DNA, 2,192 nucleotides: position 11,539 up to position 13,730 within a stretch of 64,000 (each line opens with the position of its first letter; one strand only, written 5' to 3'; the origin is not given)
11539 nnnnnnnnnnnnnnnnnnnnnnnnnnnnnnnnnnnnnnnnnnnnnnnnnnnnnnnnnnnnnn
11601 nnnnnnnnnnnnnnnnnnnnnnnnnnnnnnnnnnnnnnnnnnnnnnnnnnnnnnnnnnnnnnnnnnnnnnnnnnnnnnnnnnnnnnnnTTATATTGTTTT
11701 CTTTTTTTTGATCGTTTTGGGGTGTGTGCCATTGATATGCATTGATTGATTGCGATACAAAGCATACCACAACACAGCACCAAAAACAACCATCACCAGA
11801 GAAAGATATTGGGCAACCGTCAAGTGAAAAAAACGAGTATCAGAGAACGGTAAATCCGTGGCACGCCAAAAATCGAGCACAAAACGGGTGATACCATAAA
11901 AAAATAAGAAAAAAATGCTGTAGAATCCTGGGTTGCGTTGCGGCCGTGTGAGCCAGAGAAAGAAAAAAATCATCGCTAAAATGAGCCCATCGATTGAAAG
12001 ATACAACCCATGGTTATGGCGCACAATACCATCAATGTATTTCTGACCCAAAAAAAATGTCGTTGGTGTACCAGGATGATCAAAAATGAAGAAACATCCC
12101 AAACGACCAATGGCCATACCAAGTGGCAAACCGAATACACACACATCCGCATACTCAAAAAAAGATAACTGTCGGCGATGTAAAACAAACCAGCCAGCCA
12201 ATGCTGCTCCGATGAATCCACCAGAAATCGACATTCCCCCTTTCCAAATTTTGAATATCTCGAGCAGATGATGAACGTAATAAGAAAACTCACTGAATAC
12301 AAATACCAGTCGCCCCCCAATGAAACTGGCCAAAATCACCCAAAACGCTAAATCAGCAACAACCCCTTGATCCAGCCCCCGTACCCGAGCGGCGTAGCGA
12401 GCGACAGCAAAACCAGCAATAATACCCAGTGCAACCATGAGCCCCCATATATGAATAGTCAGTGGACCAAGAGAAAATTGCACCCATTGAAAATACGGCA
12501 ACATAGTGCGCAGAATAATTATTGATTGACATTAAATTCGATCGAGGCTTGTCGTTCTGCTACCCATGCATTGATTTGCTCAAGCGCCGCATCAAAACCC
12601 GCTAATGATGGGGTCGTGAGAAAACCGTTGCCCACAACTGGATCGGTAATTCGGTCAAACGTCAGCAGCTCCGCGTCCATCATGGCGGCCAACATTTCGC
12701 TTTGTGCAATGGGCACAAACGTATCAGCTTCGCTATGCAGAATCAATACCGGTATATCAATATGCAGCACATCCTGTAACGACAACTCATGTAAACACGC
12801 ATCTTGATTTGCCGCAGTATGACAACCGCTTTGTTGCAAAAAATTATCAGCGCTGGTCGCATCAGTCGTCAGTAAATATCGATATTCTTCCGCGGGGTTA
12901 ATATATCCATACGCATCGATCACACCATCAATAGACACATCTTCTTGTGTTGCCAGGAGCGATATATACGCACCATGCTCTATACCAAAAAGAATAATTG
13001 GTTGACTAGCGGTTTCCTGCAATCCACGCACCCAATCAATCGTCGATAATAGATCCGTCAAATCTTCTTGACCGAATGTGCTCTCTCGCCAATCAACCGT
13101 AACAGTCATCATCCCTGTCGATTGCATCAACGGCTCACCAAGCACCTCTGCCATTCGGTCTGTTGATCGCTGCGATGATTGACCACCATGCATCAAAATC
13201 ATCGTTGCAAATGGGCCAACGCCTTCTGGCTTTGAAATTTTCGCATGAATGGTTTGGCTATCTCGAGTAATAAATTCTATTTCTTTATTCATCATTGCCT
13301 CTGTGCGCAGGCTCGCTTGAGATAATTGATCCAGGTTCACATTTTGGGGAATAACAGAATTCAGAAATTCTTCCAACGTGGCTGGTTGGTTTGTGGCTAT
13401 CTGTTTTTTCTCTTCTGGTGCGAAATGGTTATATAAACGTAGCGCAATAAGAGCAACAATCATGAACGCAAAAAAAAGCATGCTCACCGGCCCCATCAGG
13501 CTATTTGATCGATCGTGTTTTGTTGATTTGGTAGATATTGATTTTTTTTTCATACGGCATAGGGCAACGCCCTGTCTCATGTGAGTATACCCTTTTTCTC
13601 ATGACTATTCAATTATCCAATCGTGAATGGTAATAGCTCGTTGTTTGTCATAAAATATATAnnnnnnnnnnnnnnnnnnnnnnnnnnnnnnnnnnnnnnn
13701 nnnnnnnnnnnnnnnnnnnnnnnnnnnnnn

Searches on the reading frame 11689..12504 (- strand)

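Call 67: search_protein_families(library=pfam, proteins=[window:11689-12504:-], max_evalue=0.001)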
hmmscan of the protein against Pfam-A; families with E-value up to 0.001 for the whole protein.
window:11689-12504:- (271 aa): 1 family
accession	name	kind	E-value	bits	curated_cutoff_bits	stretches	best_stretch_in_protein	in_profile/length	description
PF01790.23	LGT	-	7e-54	183.1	24.9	1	8-247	2-239/240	Prolipoprotein diacylglyceryl transferase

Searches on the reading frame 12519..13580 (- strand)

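Call 52: search_protein_families(library=pfam, proteins=[window:12519-13580:-], max_evalue=0.001)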
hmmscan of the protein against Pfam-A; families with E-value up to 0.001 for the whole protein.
window:12519-13580:- (353 aa): 4 families
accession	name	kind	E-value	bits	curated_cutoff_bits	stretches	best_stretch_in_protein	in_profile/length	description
PF20434.5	BD-FAE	-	5.8e-08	32.9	26.8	1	156-299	47-213/215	BD-FAE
PF12146.15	Hydrolase_4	-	2.9e-05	23.9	27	0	269-303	185-219/239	Serine aminopeptidase, S33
PF02129.25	Peptidase_S15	-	0.00042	20.5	23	0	153-225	64-128/262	X-Pro dipeptidyl-peptidase (S15 family)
PF00326.27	Peptidase_S9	-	0.00056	19.9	22.6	0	169-309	40-178/213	Prolyl oligopeptidase family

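Call 69: search_protein_families(library=pfam, proteins=[window:12519-13580:-], max_evalue=1)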
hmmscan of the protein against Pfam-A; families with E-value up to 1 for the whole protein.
window:12519-13580:- (353 aa): 7 families
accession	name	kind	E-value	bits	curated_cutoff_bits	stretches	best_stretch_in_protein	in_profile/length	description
PF20434.5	BD-FAE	-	5.8e-08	32.9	26.8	1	156-299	47-213/215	BD-FAE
PF12146.15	Hydrolase_4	-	2.9e-05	23.9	27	1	269-303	185-219/239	Serine aminopeptidase, S33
PF02129.25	Peptidase_S15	-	0.00042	20.5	23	1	153-225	64-128/262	X-Pro dipeptidyl-peptidase (S15 family)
PF00326.27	Peptidase_S9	-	0.00056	19.9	22.6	1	169-309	40-178/213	Prolyl oligopeptidase family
PF01738.24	DLH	-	0.0017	18.4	21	1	172-307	76-175/217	Dienelactone hydrolase family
PF11144.14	DUF2920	-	0.019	14.6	24.7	1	178-232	170-226/400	Protein of unknown function (DUF2920)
PF16492.10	Cadherin_C_2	-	0.23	12.6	31.5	1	32-61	13-41/85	Cadherin cytoplasmic C-terminal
